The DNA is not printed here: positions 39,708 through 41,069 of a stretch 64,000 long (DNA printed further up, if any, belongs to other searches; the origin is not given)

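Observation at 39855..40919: Two paralogous beta-propellers share a C-terminal C-K-x-C-H motif and blade cysteines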

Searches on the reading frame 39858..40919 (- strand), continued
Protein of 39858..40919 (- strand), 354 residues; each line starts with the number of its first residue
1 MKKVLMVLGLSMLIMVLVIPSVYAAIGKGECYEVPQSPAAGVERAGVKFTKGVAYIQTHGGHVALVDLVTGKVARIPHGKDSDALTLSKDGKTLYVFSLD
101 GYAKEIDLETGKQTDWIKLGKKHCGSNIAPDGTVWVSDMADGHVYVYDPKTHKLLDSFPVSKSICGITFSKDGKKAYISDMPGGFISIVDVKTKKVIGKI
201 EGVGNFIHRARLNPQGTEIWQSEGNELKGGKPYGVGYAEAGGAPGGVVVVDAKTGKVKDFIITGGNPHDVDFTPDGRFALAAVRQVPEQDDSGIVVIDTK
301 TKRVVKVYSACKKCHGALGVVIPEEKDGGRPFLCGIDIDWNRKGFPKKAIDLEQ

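Call 19: find_encoding_contigs(protein=P0016, flank=10000, max_places=2)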
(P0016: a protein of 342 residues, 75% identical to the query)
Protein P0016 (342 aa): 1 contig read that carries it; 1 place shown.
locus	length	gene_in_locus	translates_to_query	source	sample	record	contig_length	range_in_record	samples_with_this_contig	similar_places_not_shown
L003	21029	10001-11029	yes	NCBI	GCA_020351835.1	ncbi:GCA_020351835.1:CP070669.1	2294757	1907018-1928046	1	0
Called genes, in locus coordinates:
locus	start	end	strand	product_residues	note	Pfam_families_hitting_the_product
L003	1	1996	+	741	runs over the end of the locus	PF00982:Glyco_transf_20, PF02358:Trehalose_PPase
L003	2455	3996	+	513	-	PF01075:Glyco_transf_9, PF00702:Hydrolase (faint), PF08645:PNK3P, PF13242:Hydrolase_like (weak)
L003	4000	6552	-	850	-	PF11897:DUF3417, PF00343:Phosphorylase, PF28476:GlgP_C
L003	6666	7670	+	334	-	PF01075:Glyco_transf_9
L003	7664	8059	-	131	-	PF06103:DUF948 (faint)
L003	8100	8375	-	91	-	-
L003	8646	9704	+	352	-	PF04143:Sulf_transp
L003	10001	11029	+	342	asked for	PF08450:SGL (faint), PF13360:PQQ_2 (faint), PF23414:Beta-prop_EML_2 (faint), PF23381:Beta-prop_IFT122_1st (weak), PF25175:Beta-prop_WDR5 (weak), PF24814:WD40_Prp19 (weak), PF24807:WD40_CDC20-Fz (weak), PF25174:Beta-prop_THOC3 (weak), +5 more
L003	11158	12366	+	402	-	PF12704:MacB_PCD, PF02687:FtsX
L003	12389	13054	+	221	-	PF00005:ABC_tran, PF02463:SMC_N (faint), PF13304:AAA_21 (faint)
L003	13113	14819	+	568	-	PF02687:FtsX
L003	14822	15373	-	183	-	-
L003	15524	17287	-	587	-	PF01268:FTHFS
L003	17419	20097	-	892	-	-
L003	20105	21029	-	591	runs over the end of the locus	PF12837:Fer4_6 (faint), PF01512:Complex1_51K, PF10531:SLBB (weak), PF10589:NADH_4Fe-4S, PF00037:Fer4 (weak), PF13237:Fer4_10 (weak), PF12838:Fer4_7 (weak), PF13187:Fer4_9 (weak), +1 more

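Call 20: predict_structure(alignment_id=A1)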
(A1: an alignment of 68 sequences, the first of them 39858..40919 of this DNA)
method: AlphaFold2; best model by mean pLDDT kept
length: 354 residues; sequences in the alignment: 68
mean_pLDDT: 90.8   pTM: 0.84
mean pLDDT of the five models: 90.8, 90.6, 89.5, 89.3, 89.2
residues with pLDDT >= 90: 287; 70-90: 33; 50-70: 13; < 50: 21
segments of 3 or more residues with pLDDT < 50: 23-43
pLDDT, mean of each block of 10 residues (from residue 1): 72 66 44 41 69 97 97 96 96 98 98 97 98 98 98 97 97 98 98 98 98 98 96 91 96 98 97 98 95 97 97 90 92 96 94 74
secondary structure, 60 per line:
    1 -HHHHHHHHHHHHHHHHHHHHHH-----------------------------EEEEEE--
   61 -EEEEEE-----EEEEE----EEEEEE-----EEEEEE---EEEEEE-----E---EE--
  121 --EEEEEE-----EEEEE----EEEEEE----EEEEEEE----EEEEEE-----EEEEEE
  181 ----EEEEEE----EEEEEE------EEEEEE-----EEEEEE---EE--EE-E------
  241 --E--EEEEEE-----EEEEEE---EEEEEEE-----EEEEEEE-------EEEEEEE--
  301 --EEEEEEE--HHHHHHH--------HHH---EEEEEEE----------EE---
elements in order: H2-23 E53-58 E62-67 E73-77 E82-87 E93-98 E102-107 E123-128 E134-138 E143-148 E153-159 E164-169 E175-180 E185-190 E195-200 E207-212 E218-223 E246-251 E257-262 E266-272 E278-284 E292-298 E303-309 H312-318 E333-339
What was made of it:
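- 39855..40919 (-): W1: Sec-exported six-bladed propeller, 354 aa. It has both the CxxCH motif and the Cys/His ring. AlphaFold model pLDDT 90.8, 24 strands in six blades (call 20).
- The ring residues are the 2nd or 3rd residue of strand A in all six blades (call 20). All the conserved Cys and His lie on the same face of the propeller: D-to-A linkers, strand-A starts and B-C loops (call 20). CxxCH follows the outermost strand of blade 5, so it starts at the rim rather than at the axis (call 20; inference from propeller topology).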

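Call 23: fold_search(model_id=the predicted structure, library=pdb)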
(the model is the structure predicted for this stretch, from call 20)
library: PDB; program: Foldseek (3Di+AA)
matches with E <= 10: 2000; with E <= 0.001: 1963
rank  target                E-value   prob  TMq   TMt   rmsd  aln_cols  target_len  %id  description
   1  1l0q_A                1.3e-18  1.00  0.59  0.54   6.4       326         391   21  Tandem YVTN beta-propeller and PKD domains from an archaeal surface layer protein (released 2002-11-06)
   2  7bid                  1.3e-14  1.00  0.55  0.66   3.7       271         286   15  Crystal structure of v31WRAP-T, a 7-bladed designer protein (released 2021-09-22)
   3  3ow8_B                2.6e-14  1.00  0.54  0.64   5.6       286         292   17  Crystal Structure of the WD repeat-containing protein 61 (released 2010-09-29)
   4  5yzv_B                4.1e-14  1.00  0.50  0.60   3.1       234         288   16  Biophysical and structural characterization of the thermostable WD40 domain of a prokaryotic protein, Thermomonospora  (released 2018-10-03)
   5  5mzh_A                5.8e-14  1.00  0.48  0.42   6.1       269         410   14  Crystal structure of ODA16 from Chlamydomonas reinhardtii (released 2017-03-22)
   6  3ow8_C                6.1e-14  1.00  0.56  0.65   3.8       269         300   17  Crystal Structure of the WD repeat-containing protein 61 (released 2010-09-29)
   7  6e22_B                6.8e-14  1.00  0.54  0.62   5.4       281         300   17  Displacement of WDR5 from chromatin by a pharmacological WIN site inhibitor with picomolar affinity (released 2019-03-13)
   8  4gm9_B                9.2e-14  1.00  0.55  0.61   4.8       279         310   18  Crystal structure of human WD repeat domain 5 with compound MM-401 (released 2014-02-19)
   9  3ow8_A                9.6e-14  1.00  0.54  0.64   5.9       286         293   18  Crystal Structure of the WD repeat-containing protein 61 (released 2010-09-29)
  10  9ijj_Q                1.2e-13  1.00  0.52  0.42  30.4       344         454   13  In situ structure of the central apparatus in mouse sperm axoneme. (released 2025-06-04)
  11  5mzh_B                1.3e-13  1.00  0.47  0.41   5.8       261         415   14  Crystal structure of ODA16 from Chlamydomonas reinhardtii (released 2017-03-22)
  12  8gea_B                1.6e-13  1.00  0.52  0.55   3.9       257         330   12  CryoEM structure of beta-2-adrenergic receptor in complex with nucleotide-free Gs heterotrimer (#11 of 20) (released 2024-03-06)
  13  2ymu_A                1.9e-13  1.00  0.52  0.33   7.5       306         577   14  Structure of a highly repetitive propeller structure (released 2012-10-17)
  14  8gfv_B                2.2e-13  1.00  0.53  0.56   4.5       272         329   12  CryoEM structure of beta-2-adrenergic receptor in complex with GTP-bound Gs heterotrimer (transition intermediate #1 o (released 2024-03-06)
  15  6byn_W                2.2e-13  1.00  0.55  0.62   5.3       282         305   17  Crystal structure of WDR5-Mb(S4) monobody complex (released 2018-07-04)
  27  6tv2_A                3.8e-13  1.00  0.46  0.44   7.4       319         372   21  Heme d1 biosynthesis associated Protein NirF (released 2020-04-22)
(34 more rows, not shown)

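Call 24: find_encoding_contigs(protein=P0051, flank=10000, max_places=1)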
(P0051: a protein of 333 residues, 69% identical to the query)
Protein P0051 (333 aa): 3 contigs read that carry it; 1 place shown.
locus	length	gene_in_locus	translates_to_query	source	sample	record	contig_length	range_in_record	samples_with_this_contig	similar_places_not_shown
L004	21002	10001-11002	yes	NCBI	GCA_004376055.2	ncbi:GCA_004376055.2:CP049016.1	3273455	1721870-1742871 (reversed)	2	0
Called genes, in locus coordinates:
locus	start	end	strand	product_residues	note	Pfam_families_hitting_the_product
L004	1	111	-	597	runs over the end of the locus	PF00989:PAS, PF08448:PAS_4, PF13426:PAS_9 (weak), PF01590:GAF (faint), PF13185:GAF_2, PF00512:HisKA, PF02518:HATPase_c, PF14501:HATPase_c_5 (weak)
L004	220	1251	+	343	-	PF01594:AI-2E_transport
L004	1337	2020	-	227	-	PF08713:DNA_alkylation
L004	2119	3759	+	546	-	PF13167:GTP-bdg_N, PF16360:GTP-bdg_M, PF01926:MMR_HSR1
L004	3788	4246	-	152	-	PF01850:PIN, PF13470:PIN_3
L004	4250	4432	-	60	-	-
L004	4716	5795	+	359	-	PF04055:Radical_SAM, PF13353:Fer4_12 (weak), PF13186:SPASM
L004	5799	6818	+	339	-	PF01208:URO-D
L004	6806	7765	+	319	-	PF00762:Ferrochelatase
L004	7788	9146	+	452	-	PF24005:DUF7320 (faint)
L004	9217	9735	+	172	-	PF00578:AhpC-TSA, PF08534:Redoxin, PF00255:GSHPx (weak), PF00085:Thioredoxin, PF13098:Thioredoxin_2, PF13905:Thioredoxin_8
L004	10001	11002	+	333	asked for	PF25168:Beta-prop_WDR36-Utp21_2nd (faint), PF13360:PQQ_2 (faint), PF21783:YNCE (faint), PF24807:WD40_CDC20-Fz (faint), PF02239:Cytochrom_D1 (faint), PF23381:Beta-prop_IFT122_1st (faint), PF24814:WD40_Prp19 (weak), PF25174:Beta-prop_THOC3, +3 more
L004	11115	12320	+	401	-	PF12704:MacB_PCD, PF02687:FtsX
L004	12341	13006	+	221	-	PF02463:SMC_N (faint), PF00005:ABC_tran, PF13304:AAA_21 (faint)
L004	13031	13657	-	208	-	-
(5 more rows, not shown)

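Call 25: find_encoding_contigs(protein=P0041, flank=10000, max_places=1)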
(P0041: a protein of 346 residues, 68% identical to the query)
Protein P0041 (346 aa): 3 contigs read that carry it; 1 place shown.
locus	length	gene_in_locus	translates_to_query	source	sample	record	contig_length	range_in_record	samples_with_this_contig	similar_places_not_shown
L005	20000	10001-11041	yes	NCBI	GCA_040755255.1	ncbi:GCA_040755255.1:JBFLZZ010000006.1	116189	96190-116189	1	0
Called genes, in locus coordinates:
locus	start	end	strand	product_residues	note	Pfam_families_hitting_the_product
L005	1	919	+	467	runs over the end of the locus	PF02518:HATPase_c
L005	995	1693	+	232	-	PF01694:Rhomboid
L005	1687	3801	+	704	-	PF01136:Peptidase_U32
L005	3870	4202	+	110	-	-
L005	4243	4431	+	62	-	-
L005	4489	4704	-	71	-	PF09723:Zn_ribbon_8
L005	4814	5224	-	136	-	PF04892:VanZ-LLP1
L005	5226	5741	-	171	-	PF02810:SEC-C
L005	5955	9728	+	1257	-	PF00270:DEAD (weak), PF13245:AAA_19 (faint), PF00271:Helicase_C, PF21010:HA2_C, PF07717:OB_NTP_bind, PF11898:DUF3418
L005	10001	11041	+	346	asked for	PF13360:PQQ_2 (faint), PF02239:Cytochrom_D1 (faint), PF21783:YNCE (faint), PF08450:SGL (weak), PF23381:Beta-prop_IFT122_1st, PF23414:Beta-prop_EML_2 (weak), PF25174:Beta-prop_THOC3, PF25175:Beta-prop_WDR5 (weak), +2 more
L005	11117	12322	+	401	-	PF12704:MacB_PCD, PF02687:FtsX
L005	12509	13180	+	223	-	PF00005:ABC_tran, PF02463:SMC_N (faint)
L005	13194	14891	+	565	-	PF02687:FtsX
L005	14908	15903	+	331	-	-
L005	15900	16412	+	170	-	PF00578:AhpC-TSA, PF08534:Redoxin, PF00255:GSHPx (weak), PF00085:Thioredoxin, PF13098:Thioredoxin_2, PF13905:Thioredoxin_8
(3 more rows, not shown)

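Call 26: find_encoding_contigs(protein=P0090, flank=10000, max_places=1)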
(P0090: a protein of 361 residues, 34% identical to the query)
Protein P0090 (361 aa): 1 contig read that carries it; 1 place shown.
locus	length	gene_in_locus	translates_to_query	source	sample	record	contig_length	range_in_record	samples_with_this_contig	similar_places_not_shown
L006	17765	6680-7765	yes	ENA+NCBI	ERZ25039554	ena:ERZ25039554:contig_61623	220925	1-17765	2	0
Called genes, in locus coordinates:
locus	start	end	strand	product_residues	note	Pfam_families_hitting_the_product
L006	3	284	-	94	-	?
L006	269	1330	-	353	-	PF00155:Aminotran_1_2, PF04864:Alliinase_C (weak)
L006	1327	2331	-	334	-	PF03186:CobD_Cbib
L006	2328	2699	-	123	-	PF07685:GATase_3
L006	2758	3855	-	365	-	PF01656:CbiA, PF13500:AAA_26, PF07685:GATase_3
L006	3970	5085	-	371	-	PF02277:DBI_PRT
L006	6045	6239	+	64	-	PF00830:Ribosomal_L28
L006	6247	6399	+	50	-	-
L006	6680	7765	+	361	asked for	PF13570:Beta-prop_ACSF4 (faint), PF23414:Beta-prop_EML_2 (faint), PF24807:WD40_CDC20-Fz (faint), PF25174:Beta-prop_THOC3 (faint), PF02239:Cytochrom_D1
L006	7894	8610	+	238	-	PF12704:MacB_PCD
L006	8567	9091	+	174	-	PF02687:FtsX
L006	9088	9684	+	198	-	PF13174:TPR_6 (faint), PF25063:ARM_TT21_C (weak), PF14559:TPR_19 (faint), PF14561:TPR_20 (faint), PF13424:TPR_12 (weak), PF13414:TPR_11 (weak), PF13181:TPR_8 (weak), PF13432:TPR_16 (weak), +6 more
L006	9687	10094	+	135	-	PF05573:NosL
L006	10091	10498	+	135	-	PF14387:DUF4418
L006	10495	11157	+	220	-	PF00005:ABC_tran, PF02463:SMC_N (faint), PF13304:AAA_21 (faint)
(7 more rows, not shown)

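Call 40: search_protein_representatives(alignment_id=A1)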
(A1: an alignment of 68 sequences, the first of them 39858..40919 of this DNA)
Query: 68 sequences, 334 profile positions. Proteins with E-value up to 0.001 (for the whole library): 72247; up to 1e-10: 16450; up to 1e-30: 348. The best 150 are listed.
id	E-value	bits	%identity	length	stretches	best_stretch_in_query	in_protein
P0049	6.6e-160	547.7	-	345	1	1-331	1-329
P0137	1.1e-136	471.4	-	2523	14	43-285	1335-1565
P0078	2.4e-126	437.4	-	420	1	27-330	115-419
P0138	1.8e-113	395.1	-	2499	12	33-206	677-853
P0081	7.0e-111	386.6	-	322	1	28-327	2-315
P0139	1.0e-107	376.2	-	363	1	2-323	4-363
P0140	1.2e-106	372.7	-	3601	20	32-281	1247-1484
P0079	3.5e-101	354.7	-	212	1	119-330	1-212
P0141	3.2e-99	348.2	-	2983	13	43-181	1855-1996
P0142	1.5e-96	339.4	-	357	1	8-325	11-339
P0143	3.8e-94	331.5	-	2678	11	48-181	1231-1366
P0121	3.5e-93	328.4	-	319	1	1-319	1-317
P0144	1.6e-90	319.6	-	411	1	6-323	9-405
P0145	7.7e-90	317.4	-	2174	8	54-182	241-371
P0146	4.7e-86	305.0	-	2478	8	27-180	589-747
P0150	5.2e-75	268.6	-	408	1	26-324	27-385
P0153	5.4e-73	262.0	-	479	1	6-326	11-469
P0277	3.9e-40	154.0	-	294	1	11-288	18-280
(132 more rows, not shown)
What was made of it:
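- Tried and rejected: Profile search of 1.84 billion representatives (call 40): swamped by giant multi-propeller YVTN proteins.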

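Call 42: search_protein_families(library=pfam, proteins=[P0153, P0144, P0150, P0078, P0063], max_evalue=0.01)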
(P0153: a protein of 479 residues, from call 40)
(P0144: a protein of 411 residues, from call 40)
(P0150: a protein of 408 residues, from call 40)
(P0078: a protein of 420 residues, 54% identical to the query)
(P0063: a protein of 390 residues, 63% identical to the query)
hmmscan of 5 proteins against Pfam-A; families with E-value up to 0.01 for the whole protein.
P0153 (479 aa): 2 families
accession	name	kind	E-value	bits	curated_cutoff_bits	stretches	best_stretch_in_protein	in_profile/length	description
PF13442.11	Cytochrome_CBB3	-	2.5e-07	31.4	27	1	123-181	5-65/68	Cytochrome C oxidase, cbb3-type, subunit III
PF00034.26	Cytochrom_C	-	0.0014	20.3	21.3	0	125-143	5-23/90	Cytochrome c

P0144 (411 aa): 7 families
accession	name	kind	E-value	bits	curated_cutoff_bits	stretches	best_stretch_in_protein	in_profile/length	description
PF07676.18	PD40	-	6.1e-12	45.6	20.9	0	167-183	15-32/38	WD40-like Beta Propeller Repeat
PF25174.1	Beta-prop_THOC3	-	8.4e-08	32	305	1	98-243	5-128/272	THOC3 beta-propeller domain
PF02239.22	Cytochrom_D1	-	4.7e-07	29.1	25.5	1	161-246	36-120/368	Cytochrome D1 heme domain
PF10282.15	Lactonase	-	0.00012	21.8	21.7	0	167-227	250-315/344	Lactonase, 7-bladed beta-propeller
PF21783.3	YNCE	-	0.00047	20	27.1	0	170-240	207-279/339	YNCE-like beta-propeller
PF08450.18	SGL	-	0.00083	19.5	26.3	0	97-135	135-174/246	SMP-30/Gluconolactonase/LRE-like region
PF13970.12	DUF4221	-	0.0042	17.2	23.4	0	211-242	31-63/311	Domain of unknown function (DUF4221)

P0150 (408 aa): 7 families
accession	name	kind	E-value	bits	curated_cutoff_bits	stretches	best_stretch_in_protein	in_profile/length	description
PF23414.1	Beta-prop_EML_2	-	2.9e-07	30.6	90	1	121-231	42-149/266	Echinoderm microtubule-associated protein second beta-propeller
PF13360.13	PQQ_2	-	8.5e-05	22.7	27.6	0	119-190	24-92/233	Outer membrane protein assembly factor BamB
PF02239.22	Cytochrom_D1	-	0.00014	21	25.5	1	292-350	294-351/368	Cytochrome D1 heme domain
PF21783.3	YNCE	-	0.0013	18.5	27.1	0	293-349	52-104/339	YNCE-like beta-propeller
PF12894.13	ANAPC4_WD40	-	0.0044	17.7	22.9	0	202-240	34-73/91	Anaphase-promoting complex subunit 4 WD40 domain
PF25174.1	Beta-prop_THOC3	-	0.0062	16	305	0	124-190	94-160/272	THOC3 beta-propeller domain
PF21385.2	ACCA_BT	-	0.0075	16.5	27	0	323-355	73-105/120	Acetyl-CoA carboxylase, BT domain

P0078 (420 aa): 14 families
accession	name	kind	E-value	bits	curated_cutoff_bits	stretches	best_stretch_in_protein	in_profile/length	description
PF25174.1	Beta-prop_THOC3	-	1.5e-11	44.3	305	1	203-382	62-214/272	THOC3 beta-propeller domain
PF24814.1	WD40_Prp19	-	8e-10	38.7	320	1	120-269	62-216/281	Prp19 WD40 domain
PF23414.1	Beta-prop_EML_2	-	2.3e-09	37.5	90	2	152-262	3-113/266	Echinoderm microtubule-associated protein second beta-propeller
PF24817.1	WD40_WDHD1_1st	-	2.7e-06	27.2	109.9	0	121-269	100-261/291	WDHD1 first WD40 domain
PF08450.18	SGL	-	3.3e-05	24.1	26.3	1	195-264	92-168/246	SMP-30/Gluconolactonase/LRE-like region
PF02239.22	Cytochrom_D1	-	3.3e-05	23.1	25.5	0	309-387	53-125/368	Cytochrome D1 heme domain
PF24796.1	WDR55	-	0.0002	21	200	0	185-270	4-93/296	WDR55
PF12894.13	ANAPC4_WD40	-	0.00022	21.8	22.9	0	189-231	39-81/91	Anaphase-promoting complex subunit 4 WD40 domain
PF24807.1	WD40_CDC20-Fz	-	0.00053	19.8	200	0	211-270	30-91/292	CDC20/Fizzy WD40 domain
PF00400.38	WD40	-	0.00062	20.7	27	0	332-352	7-30/39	WD domain, G-beta repeat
PF24805.1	EIF3I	-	0.0015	18.2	200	1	204-379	68-228/324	EIF3I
PF25171.1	Beta-prop_WDR36-Utp21_1st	-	0.0038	17.1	80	0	207-271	169-234/266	WDR36/Utp21 first beta-propeller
PF14339.12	DUF4394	-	0.0057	16.5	29.6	0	138-196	16-75/230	Domain of unknown function (DUF4394)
PF25168.1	Beta-prop_WDR36-Utp21_2nd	-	0.007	16.1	84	0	193-242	245-294/335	WDR36/Utp21 second beta-propeller domain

P0063 (390 aa): 10 families
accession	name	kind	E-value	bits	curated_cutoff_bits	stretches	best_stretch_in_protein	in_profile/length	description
PF08450.18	SGL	-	2.6e-08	34.2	26.3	2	99-194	137-242/246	SMP-30/Gluconolactonase/LRE-like region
PF25174.1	Beta-prop_THOC3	-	5.7e-08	32.5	305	1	99-213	6-123/272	THOC3 beta-propeller domain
PF23414.1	Beta-prop_EML_2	-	5.9e-07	29.6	90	1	143-218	5-79/266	Echinoderm microtubule-associated protein second beta-propeller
PF02239.22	Cytochrom_D1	-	3.3e-06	26.3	25.5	0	261-300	57-96/368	Cytochrome D1 heme domain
PF13570.13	Beta-prop_ACSF4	-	1.7e-05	24.8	133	1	67-212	19-167/329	Beta-alanine-activating enzyme, beta-propeller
PF24814.1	WD40_Prp19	-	2.5e-05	23.9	320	1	93-189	89-189/281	Prp19 WD40 domain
PF21783.3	YNCE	-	5.8e-05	23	27.1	0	97-217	200-323/339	YNCE-like beta-propeller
PF24807.1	WD40_CDC20-Fz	-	0.00013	21.8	200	0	76-169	72-168/292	CDC20/Fizzy WD40 domain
PF24796.1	WDR55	-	0.00014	21.4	200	1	93-215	51-174/296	WDR55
PF24817.1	WD40_WDHD1_1st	-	0.0044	16.7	109.9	0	141-199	227-287/291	WDHD1 first WD40 domain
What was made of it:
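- One relative carries an inserted cytochrome c domain, PF13442 at 31.4 bits against a cut-off of 27 (call 42). One relative has a fused cytochrome c domain (call 42).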
